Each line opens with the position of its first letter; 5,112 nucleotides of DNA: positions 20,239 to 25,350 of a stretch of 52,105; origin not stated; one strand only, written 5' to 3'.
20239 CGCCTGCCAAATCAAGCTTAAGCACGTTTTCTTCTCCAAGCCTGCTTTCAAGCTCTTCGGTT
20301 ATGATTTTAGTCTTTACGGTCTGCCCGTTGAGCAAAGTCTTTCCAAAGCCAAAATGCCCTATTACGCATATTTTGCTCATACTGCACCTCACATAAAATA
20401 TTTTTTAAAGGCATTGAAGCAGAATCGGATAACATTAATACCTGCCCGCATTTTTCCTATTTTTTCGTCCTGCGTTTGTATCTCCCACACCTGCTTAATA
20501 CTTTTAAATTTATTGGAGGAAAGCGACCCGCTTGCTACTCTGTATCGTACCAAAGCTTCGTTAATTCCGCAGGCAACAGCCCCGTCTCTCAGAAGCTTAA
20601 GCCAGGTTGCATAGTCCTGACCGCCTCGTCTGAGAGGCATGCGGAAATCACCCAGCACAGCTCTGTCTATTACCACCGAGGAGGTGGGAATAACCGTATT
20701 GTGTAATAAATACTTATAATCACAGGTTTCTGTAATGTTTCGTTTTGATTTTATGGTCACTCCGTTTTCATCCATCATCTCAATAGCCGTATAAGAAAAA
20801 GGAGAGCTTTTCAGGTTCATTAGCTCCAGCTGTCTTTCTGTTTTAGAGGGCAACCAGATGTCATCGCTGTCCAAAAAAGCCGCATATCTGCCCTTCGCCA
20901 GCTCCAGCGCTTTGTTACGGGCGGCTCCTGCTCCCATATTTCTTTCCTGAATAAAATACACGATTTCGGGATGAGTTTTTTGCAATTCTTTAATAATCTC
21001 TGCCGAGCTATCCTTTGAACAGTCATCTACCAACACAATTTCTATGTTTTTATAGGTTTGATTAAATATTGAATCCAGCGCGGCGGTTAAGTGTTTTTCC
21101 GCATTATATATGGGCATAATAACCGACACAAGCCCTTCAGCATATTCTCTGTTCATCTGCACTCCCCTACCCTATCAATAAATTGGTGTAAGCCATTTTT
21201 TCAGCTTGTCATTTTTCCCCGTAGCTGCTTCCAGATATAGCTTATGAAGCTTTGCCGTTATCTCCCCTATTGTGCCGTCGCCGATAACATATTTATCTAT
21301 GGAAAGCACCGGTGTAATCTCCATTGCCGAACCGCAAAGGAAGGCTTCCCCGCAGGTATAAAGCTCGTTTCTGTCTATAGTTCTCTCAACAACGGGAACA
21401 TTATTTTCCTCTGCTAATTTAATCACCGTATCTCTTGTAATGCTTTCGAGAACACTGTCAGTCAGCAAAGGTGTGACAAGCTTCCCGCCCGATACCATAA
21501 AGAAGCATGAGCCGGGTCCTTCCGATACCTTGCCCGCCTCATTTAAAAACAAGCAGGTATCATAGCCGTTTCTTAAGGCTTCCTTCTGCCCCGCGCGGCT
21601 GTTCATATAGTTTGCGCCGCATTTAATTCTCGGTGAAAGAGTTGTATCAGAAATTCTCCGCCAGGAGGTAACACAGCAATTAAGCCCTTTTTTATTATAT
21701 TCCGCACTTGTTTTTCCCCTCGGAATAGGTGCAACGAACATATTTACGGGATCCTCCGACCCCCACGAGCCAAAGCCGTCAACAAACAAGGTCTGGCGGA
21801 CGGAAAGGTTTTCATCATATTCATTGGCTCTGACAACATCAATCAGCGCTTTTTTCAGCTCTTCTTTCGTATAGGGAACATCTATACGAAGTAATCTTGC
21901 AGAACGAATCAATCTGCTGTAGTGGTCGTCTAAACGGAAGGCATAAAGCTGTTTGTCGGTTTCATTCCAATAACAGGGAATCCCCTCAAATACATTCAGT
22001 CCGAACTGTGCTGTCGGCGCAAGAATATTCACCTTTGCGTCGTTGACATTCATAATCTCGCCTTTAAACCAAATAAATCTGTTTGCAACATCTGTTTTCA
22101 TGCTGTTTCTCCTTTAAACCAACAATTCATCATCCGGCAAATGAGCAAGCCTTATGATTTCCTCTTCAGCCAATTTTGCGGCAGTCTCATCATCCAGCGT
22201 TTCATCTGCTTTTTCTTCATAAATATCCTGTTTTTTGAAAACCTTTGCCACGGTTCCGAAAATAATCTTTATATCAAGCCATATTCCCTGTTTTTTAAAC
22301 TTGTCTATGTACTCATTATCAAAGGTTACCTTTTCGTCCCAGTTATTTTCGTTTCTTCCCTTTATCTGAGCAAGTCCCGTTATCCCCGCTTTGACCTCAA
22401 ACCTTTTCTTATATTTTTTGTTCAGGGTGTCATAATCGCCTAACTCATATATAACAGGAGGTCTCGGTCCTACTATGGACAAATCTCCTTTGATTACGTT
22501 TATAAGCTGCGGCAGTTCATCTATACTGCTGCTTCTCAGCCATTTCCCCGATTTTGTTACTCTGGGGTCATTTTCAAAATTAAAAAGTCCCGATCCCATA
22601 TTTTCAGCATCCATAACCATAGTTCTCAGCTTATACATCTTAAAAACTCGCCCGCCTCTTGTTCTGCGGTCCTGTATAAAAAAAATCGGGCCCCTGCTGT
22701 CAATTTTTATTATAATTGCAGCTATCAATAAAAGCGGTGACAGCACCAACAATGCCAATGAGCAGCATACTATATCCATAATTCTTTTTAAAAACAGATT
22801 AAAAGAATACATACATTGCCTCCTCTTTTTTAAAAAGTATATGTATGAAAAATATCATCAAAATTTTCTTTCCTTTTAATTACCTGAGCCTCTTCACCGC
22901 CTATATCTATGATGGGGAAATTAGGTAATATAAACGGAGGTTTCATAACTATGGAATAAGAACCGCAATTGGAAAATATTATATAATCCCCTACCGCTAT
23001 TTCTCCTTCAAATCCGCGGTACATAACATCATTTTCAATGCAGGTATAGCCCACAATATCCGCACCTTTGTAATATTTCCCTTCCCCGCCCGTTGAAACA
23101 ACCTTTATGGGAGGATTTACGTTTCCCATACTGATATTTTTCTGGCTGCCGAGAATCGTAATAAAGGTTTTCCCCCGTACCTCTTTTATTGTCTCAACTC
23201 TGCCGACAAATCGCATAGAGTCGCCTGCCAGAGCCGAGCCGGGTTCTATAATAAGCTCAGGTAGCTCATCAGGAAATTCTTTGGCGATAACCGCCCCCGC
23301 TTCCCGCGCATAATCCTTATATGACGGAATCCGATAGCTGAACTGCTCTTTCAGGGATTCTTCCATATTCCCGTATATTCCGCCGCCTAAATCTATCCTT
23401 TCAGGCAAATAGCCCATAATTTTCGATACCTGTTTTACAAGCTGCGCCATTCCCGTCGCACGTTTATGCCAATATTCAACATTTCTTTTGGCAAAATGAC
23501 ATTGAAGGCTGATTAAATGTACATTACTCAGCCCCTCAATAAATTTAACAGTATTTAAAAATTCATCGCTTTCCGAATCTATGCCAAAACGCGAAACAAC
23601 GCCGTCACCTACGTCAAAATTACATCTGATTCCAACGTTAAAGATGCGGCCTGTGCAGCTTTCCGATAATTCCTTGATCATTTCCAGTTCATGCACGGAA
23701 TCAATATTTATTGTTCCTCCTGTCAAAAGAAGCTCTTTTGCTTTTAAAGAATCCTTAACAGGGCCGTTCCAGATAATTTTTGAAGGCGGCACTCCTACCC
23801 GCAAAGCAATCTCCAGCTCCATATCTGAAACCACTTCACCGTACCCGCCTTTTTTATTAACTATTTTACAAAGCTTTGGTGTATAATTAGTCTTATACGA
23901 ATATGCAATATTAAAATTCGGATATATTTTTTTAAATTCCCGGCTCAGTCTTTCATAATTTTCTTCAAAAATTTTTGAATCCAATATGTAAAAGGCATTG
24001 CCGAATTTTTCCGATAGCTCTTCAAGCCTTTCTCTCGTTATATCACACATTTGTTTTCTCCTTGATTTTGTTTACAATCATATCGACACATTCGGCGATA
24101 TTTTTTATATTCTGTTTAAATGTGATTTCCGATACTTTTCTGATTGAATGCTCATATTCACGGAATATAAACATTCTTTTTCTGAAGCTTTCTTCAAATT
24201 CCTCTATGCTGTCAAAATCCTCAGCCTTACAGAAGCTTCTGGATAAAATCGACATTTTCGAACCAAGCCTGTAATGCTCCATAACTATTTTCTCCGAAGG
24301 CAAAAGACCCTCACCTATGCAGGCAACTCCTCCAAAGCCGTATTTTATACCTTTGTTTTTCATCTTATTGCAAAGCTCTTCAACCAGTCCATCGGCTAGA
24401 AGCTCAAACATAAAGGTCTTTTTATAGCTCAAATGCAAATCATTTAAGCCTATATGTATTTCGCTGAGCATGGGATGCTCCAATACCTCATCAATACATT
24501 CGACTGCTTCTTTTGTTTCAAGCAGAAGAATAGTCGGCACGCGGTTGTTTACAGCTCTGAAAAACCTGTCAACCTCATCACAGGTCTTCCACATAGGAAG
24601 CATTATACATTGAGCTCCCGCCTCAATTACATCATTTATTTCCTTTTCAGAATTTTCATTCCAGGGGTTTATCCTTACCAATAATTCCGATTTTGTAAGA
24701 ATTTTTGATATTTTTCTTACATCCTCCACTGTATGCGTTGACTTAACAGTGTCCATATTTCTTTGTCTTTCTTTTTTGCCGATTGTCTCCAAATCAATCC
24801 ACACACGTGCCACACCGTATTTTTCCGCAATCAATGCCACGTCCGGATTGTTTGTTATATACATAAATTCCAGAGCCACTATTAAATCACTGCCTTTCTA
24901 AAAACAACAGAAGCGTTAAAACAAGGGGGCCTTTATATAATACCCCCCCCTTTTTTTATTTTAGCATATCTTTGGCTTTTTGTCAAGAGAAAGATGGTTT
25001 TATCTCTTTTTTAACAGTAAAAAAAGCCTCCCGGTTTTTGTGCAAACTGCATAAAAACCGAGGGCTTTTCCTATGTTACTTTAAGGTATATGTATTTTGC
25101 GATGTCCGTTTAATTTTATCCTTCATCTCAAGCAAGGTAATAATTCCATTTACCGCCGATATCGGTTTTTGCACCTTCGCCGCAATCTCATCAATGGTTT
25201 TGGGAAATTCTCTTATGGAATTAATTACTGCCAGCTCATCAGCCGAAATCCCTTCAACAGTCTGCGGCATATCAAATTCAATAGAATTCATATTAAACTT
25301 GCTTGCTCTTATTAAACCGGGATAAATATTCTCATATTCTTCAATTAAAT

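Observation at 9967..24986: A 15-kb, 14-gene Wzx/Wzy polysaccharide operon with an unusual tailoring set, next to the replication origin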

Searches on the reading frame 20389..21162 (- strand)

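Call 4: search_protein_families(library=pfam, proteins=[window:20389-21162:-], max_evalue=0.01)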
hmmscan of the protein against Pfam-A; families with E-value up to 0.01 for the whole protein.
window:20389-21162:- (257 aa): 3 families
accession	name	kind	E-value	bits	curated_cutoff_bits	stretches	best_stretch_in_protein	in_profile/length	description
PF00535.33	Glycos_transf_2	-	3.2e-35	122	23.3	1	13-117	1-105/168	Glycosyl transferase family 2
PF10111.15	Glyco_tranf_2_2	-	2.6e-12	47.3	27.3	1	13-118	1-109/276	Glycosyltransferase like family 2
PF13641.12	Glyco_tranf_2_3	-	1.6e-11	45.1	27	1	12-115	3-111/230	Glycosyltransferase like family 2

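Call 7: search_protein_families(library=ncbifam, proteins=[window:20389-21162:-], max_evalue=0.01)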
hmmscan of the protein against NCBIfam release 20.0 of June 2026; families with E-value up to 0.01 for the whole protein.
window:20389-21162:- (257 aa): 28 families (the best 25 are shown)
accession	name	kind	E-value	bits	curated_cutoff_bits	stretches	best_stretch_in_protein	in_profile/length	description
NF047683.1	TeichurnBiosyTuaG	equivalog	2.6e-72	243.5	400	1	9-254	5-250/252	teichuronic acid biosynthesis protein TuaG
NF007482.0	PRK10073.1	equivalog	1e-27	97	423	1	11-114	7-109/334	glycosyltransferase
NF053739.1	GlytfEpsEBac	equivalog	9.1e-27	93.7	450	1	12-220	3-215/265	glycosyltransferase EpsE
NF050050.1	ProtGlycPglI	equivalog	3.7e-20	72.5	500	1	12-225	4-219/306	GalNAc(5)-diNAcBac-PP-undecaprenol beta-1,3-glucosyltransferase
TIGR03937.1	PgaC_IcaA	equivalog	7.7e-18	64.6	422.3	1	10-102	45-137/407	poly-beta-1,6-N-acetyl-D-glucosamine synthase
NF007453.0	PRK10018.1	equivalog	2.3e-17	63.5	382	1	9-110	5-106/280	colanic acid biosynthesis glycosyltransferase WcaA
NF041875.1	EPS_EpsD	equivalog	1.2e-16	61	370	1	12-107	1-96/325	exopolysaccharide biosynthesis glycosyltransferase EpsD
TIGR04017.1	WcaA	equivalog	1.4e-16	61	495.75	1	9-111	4-106/279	colanic acid biosynthesis glycosyltransferase WcaA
NF038302.1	EPS_HpsE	equivalog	2.6e-15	56.2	300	1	13-102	4-98/307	hormogonium polysaccharide biosynthesis glycosyltransferase HpsE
NF041394.1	GtaseAglG_Halo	equivalog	1.9e-13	50.3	440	1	12-104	3-96/304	glucosyl-dolichyl phosphate glucuronosyltransferase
TIGR03111.1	glyc2_xrt_Gpos1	hypoth_equivalog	1.9e-13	50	363.95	1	12-102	51-143/439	TIGR03111 family XrtG-associated glycosyltransferase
TIGR03965.1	mycofact_glyco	equivalog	3.5e-13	49.2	280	1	12-101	76-165/467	mycofactocin biosynthesis glycosyltransferase MftF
TIGR04009.1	wcaE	equivalog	2.7e-10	39.9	369.2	1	28-230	22-217/248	colanic acid biosynthesis glycosyltransferase WcaE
NF038299.1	EPS_HpsN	equivalog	5.5e-10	38.7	425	1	11-106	2-96/317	hormogonium polysaccharide biosynthesis glycosyltransferase HpsN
TIGR04283.1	glyco_like_mftF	equivalog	2.1e-09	37.3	182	1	12-115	1-96/221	TIGR04283 family arsenosugar biosynthesis glycosyltransferase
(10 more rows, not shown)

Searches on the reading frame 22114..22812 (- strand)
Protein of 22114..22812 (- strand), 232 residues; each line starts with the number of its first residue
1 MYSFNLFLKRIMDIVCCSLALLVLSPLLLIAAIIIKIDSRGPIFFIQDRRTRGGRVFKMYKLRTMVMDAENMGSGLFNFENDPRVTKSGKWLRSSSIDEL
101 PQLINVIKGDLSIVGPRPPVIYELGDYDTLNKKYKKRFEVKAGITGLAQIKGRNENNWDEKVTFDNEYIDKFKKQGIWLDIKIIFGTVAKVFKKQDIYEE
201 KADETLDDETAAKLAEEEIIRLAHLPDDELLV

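Call 4: search_protein_families(library=pfam, proteins=[window:22114-22812:-], max_evalue=0.01)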
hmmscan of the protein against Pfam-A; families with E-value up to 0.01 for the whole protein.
window:22114-22812:- (232 aa): 1 family
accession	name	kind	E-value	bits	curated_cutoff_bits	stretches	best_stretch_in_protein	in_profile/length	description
PF02397.22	Bac_transf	-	6.4e-63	212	27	1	9-193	1-179/179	Bacterial sugar transferase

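Call 7: search_protein_families(library=ncbifam, proteins=[window:22114-22812:-], max_evalue=0.01)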
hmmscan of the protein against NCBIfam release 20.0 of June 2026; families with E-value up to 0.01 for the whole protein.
window:22114-22812:- (232 aa): 10 families
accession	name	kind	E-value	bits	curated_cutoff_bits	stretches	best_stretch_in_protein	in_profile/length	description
TIGR03025.1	EPS_sugtrans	subfamily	2e-80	271.2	295.55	1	3-197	252-444/445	exopolysaccharide biosynthesis polyprenyl glycosylphosphotransferase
TIGR03023.1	WcaJ_sugtrans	equivalog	6.9e-71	239.9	410.75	1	3-198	257-453/453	undecaprenyl-phosphate glucose phosphotransferase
TIGR03022.1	WbaP_sugtrans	subfamily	3.8e-56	191.2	403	1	5-195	255-453/456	undecaprenyl-phosphate galactose phosphotransferase WbaP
NF041877.1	EPS_EpsZ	equivalog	5.3e-49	167.1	800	1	6-192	263-453/459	exopolysaccharide biosynthesis polyisoprenyl-phosphate hexose-1-phosphate transferase EpsZ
NF007518.0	PRK10124.1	equivalog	1.3e-48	165.9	684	1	4-196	269-462/464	undecaprenyl-phosphate glucose phosphotransferase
NF052601.1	undeca_RfbP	equivalog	1.2e-47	162.3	330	1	7-192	43-236/244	undecaprenyl-phosphate galactose phosphotransferase family protein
TIGR03013.1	EpsB_2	subfamily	9.1e-46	156.8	393.35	1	5-191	251-436/443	TIGR03013 family XrtA/PEP-CTERM system glycosyltransferase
NF050817.1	PolSacchBiosHfsE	equivalog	1.5e-39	136.1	750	1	7-189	270-457/467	polysaccharide biosynthesis protein HfsE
NF011751.0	PRK15204.1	equivalog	3.8e-38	131.3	907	1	6-197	277-475/476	undecaprenyl-phosphate galactose phosphotransferase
NF045514.1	glycotran_HepC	equivalog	2.3e-24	85.9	140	1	4-121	112-214/220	heterocyst development glycosyltransferase HepC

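Call 50: search_solved_structures(query=window:22114-22812:-, max_evalue=0.001, show_alignments=1)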
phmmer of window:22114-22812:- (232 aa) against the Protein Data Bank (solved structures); distinct sequences matched with E-value up to 0.001: 7.
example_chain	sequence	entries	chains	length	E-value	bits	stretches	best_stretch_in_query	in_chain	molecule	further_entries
8g1n_A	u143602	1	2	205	4.5e-38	134.1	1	5-200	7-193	N,N'-diacetylbacilliosaminyl-1-phosphate transferase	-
8e37_B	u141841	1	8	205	1.2e-37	132.8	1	5-200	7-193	N,N'-diacetylbacilliosaminyl-1-phosphate transferase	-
8t53_A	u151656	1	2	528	1.3e-34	122.8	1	6-195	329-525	Undecaprenyl-phosphate galactose phosphotransferase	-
30wc_A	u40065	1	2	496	9.6e-34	120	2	76-200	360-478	Undecaprenyl-phosphate galactose phosphotransferase WbaP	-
9s7s_A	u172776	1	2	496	9.6e-34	120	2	76-200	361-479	UDP-Gal::undecaprenolphosphate Gal-1-P transferase WbaP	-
9s8l_A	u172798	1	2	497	9.6e-34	120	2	76-200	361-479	UDP-Gal::undecaprenolphosphate Gal-1-P transferase WbaP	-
30us_A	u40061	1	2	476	4.2e-33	117.9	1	7-198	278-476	UDP-Gal::undecaprenolphosphate Gal-1-P transferase WbaP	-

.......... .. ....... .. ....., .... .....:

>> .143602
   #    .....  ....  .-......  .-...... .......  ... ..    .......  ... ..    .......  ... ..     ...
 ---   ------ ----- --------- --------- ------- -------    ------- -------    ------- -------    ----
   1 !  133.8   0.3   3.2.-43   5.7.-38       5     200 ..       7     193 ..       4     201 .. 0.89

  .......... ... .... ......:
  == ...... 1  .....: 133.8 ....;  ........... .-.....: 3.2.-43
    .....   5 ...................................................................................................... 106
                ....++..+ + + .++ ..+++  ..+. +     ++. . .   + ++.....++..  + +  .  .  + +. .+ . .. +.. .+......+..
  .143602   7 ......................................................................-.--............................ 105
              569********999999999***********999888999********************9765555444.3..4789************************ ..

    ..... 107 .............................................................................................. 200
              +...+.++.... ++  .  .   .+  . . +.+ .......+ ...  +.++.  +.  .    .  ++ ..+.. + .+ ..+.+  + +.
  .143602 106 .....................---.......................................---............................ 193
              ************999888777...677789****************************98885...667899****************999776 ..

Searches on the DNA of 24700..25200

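Call 93: search_rna_families(source=window, start=24700, end=25200, threshold=evalue, max_evalue=1)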
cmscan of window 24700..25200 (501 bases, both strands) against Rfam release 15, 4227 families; matches with E-value up to 1: 8.
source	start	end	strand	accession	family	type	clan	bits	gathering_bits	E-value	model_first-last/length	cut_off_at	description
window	24963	25066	+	RF02822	Srn266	Gene; sRNA;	-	26.4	63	0.042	1-112/112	no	Streptococcus RNA 266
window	25017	25072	-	RF04004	mir-7940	Gene; miRNA;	-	21.8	80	0.061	1-57/57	no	mir-7940 microRNA precursor family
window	24918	25079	-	RF04184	BTnc060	Gene; sRNA;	-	20.4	228.9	0.72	1-213/213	no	Bacteroides sRNA BTnc060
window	24962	25067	+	RF02236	asX2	Gene; sRNA;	-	20.2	70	0.14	1-87/87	no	Xanthomonas sRNA asX2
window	24911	25037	-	RF01461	rli24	Gene; sRNA;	-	19.1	100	0.43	1-158/158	no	Listeria sRNA rli22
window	24969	25065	+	RF02412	snoR144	Gene; snRNA; snoRNA; HACA-box;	-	17.2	100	0.97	1-145/145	no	Small nucleolar RNA snoR144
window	24933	25074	-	RF01578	RUF1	Gene; sRNA;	-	16.9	70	0.84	1-264/264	no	Plasmodium RNA of unkown function RUF1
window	24960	25088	+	RF02734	Cgb105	Gene; sRNA;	-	15.5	163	0.44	1-134/134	no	Corynebacterium sRNA 105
